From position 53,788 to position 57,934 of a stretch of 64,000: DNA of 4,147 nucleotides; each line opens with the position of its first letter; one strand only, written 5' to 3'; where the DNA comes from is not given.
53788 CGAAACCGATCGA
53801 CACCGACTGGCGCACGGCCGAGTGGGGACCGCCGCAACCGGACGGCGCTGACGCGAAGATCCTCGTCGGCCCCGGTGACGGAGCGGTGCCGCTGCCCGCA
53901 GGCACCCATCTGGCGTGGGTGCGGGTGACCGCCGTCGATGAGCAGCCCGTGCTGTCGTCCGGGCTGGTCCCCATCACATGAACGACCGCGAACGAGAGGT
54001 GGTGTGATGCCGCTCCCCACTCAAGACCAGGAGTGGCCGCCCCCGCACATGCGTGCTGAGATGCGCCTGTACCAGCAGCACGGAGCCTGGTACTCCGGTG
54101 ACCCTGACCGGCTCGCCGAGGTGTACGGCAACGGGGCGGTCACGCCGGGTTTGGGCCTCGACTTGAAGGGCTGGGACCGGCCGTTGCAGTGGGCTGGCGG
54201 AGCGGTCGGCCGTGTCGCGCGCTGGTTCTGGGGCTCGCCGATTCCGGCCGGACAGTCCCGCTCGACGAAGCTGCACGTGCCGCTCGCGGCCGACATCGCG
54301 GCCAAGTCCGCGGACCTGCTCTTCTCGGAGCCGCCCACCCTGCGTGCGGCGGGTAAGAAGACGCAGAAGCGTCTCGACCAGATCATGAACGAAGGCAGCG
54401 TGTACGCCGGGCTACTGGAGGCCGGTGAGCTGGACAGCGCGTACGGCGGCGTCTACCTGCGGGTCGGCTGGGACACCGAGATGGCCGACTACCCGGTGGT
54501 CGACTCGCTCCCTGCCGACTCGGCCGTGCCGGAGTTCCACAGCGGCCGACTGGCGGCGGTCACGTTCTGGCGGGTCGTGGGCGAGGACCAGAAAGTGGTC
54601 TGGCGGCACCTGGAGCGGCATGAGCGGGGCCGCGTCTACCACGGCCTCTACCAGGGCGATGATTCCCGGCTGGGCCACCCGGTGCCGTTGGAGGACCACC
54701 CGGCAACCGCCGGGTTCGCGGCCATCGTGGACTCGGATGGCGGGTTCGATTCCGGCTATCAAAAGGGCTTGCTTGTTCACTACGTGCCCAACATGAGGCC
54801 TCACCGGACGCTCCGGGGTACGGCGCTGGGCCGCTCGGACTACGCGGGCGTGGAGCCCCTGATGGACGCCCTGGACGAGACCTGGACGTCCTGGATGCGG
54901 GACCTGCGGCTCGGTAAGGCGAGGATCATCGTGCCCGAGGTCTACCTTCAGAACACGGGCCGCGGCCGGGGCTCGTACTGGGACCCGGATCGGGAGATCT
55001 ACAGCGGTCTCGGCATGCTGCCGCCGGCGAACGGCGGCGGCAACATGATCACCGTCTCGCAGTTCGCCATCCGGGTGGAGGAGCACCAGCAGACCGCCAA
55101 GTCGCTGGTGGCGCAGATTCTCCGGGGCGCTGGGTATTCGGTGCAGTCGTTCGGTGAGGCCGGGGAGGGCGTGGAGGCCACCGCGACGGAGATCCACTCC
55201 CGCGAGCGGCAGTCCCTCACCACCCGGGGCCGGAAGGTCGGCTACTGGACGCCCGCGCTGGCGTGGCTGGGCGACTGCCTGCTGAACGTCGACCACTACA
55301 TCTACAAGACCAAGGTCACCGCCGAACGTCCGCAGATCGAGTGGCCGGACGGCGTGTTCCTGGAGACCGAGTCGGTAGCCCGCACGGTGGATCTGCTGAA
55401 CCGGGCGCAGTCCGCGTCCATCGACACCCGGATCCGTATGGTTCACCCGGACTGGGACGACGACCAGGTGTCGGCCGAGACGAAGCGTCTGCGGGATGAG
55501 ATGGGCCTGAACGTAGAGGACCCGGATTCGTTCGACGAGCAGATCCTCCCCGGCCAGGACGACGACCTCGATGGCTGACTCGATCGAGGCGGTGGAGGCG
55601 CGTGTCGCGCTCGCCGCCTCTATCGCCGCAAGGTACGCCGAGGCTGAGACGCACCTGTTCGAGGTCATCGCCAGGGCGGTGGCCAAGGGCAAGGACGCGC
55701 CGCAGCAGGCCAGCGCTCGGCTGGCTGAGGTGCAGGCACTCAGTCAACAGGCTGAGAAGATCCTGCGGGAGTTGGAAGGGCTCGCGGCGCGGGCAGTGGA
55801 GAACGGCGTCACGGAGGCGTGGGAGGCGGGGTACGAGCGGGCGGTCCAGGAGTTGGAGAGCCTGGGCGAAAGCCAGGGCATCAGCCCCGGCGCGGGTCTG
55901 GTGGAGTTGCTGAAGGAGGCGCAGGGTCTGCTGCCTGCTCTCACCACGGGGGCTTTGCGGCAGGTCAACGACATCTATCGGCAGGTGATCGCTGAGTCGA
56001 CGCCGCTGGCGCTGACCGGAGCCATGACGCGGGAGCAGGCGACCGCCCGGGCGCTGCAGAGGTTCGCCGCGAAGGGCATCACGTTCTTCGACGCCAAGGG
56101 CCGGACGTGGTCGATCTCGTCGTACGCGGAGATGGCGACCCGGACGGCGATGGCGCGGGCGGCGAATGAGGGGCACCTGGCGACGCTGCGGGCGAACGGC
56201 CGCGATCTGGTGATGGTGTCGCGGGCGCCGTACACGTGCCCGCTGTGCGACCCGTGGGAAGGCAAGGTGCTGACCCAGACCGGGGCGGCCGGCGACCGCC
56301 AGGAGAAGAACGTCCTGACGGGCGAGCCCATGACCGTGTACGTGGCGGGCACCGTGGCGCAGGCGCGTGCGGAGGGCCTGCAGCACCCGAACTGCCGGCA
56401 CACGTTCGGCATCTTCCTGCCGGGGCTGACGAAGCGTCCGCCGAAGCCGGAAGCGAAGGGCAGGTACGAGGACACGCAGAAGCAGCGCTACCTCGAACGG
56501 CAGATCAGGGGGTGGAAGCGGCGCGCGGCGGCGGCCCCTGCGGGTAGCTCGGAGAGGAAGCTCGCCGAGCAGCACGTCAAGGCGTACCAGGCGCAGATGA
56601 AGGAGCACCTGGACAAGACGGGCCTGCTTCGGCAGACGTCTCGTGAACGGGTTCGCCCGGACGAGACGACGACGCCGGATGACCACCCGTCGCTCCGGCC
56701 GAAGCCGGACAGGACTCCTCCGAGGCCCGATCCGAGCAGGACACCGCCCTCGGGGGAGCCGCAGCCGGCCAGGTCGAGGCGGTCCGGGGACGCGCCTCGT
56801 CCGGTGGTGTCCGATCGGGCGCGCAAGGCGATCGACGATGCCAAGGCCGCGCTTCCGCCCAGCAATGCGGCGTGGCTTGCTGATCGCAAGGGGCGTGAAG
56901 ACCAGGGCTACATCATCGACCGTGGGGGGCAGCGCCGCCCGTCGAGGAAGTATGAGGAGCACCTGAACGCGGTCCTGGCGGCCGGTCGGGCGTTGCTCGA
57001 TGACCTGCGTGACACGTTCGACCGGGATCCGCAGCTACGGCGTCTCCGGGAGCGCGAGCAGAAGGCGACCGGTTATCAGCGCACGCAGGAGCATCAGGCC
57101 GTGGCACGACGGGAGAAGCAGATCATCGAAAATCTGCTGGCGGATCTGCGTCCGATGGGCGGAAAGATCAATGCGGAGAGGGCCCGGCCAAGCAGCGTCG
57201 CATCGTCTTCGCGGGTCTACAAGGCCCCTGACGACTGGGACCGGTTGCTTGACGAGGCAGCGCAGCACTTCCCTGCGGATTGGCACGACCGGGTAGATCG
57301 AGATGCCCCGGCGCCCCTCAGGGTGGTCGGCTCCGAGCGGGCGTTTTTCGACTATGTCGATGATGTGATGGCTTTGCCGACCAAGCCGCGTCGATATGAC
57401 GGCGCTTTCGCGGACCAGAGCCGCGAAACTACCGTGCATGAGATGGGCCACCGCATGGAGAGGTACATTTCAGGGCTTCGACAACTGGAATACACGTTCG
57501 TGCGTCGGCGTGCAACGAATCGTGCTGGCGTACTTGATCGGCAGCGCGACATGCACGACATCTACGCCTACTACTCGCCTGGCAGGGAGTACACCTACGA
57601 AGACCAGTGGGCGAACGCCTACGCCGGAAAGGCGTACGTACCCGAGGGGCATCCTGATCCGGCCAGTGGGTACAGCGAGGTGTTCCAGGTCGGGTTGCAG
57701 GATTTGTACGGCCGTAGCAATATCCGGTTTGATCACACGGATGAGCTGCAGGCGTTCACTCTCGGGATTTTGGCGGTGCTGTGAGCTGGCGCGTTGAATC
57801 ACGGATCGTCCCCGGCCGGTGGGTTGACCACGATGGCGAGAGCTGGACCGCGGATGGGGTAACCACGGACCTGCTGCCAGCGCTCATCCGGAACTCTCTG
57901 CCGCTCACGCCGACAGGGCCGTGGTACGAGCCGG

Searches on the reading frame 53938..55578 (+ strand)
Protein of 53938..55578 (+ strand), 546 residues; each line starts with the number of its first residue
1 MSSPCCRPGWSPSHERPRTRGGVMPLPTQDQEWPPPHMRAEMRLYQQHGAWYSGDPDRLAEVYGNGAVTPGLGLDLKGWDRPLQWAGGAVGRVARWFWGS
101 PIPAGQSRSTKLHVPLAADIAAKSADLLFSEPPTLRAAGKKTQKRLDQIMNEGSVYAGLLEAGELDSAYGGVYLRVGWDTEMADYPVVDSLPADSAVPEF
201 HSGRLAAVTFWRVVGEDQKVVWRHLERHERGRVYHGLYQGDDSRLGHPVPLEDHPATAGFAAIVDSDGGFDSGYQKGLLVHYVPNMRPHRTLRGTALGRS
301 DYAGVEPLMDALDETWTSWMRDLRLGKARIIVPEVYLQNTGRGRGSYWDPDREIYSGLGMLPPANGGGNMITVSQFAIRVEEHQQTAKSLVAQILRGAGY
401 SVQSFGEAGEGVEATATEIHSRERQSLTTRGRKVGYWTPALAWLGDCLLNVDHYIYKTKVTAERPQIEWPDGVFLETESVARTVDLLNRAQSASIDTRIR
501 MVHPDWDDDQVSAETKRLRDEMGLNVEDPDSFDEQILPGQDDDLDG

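Call 17: search_protein_families(library=pfam, proteins=[window:53938-55578:+], max_evalue=0.001)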
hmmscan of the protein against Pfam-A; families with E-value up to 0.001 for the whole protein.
window:53938-55578:+ (546 aa): 1 family
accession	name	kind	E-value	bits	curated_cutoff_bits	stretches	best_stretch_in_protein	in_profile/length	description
PF05133.19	SPP1_portal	-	1.2e-06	28.2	25.5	1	110-520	41-408/416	Phage portal protein, SPP1 Gp6-like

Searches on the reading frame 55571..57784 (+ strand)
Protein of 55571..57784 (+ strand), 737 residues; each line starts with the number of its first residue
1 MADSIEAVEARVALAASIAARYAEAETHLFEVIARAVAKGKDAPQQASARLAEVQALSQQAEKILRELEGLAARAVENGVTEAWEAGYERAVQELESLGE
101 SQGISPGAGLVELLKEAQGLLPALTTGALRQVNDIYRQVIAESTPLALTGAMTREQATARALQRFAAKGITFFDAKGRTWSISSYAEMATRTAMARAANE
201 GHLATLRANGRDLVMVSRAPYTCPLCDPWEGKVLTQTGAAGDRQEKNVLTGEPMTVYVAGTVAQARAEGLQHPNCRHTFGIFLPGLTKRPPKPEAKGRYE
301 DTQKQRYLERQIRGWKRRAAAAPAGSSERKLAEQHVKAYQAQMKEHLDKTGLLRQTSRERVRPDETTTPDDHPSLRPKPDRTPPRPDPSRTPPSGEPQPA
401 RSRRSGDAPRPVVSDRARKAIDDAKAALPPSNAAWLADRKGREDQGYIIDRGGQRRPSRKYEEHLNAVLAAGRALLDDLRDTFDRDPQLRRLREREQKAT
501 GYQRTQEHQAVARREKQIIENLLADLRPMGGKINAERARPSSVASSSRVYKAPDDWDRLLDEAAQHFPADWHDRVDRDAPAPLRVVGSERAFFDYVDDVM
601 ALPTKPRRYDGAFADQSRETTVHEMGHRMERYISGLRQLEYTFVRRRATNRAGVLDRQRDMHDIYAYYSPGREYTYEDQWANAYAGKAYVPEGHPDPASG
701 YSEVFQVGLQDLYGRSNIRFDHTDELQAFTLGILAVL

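Call 17: search_protein_families(library=pfam, proteins=[window:55571-57784:+], max_evalue=0.001)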
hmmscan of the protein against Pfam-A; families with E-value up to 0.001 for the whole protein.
window:55571-57784:+ (737 aa): 1 family
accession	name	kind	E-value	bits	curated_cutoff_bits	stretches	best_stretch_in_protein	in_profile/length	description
PF06152.16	Phage_min_cap2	-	6.7e-61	206.7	26.3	1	16-348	11-366/366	Phage minor capsid protein 2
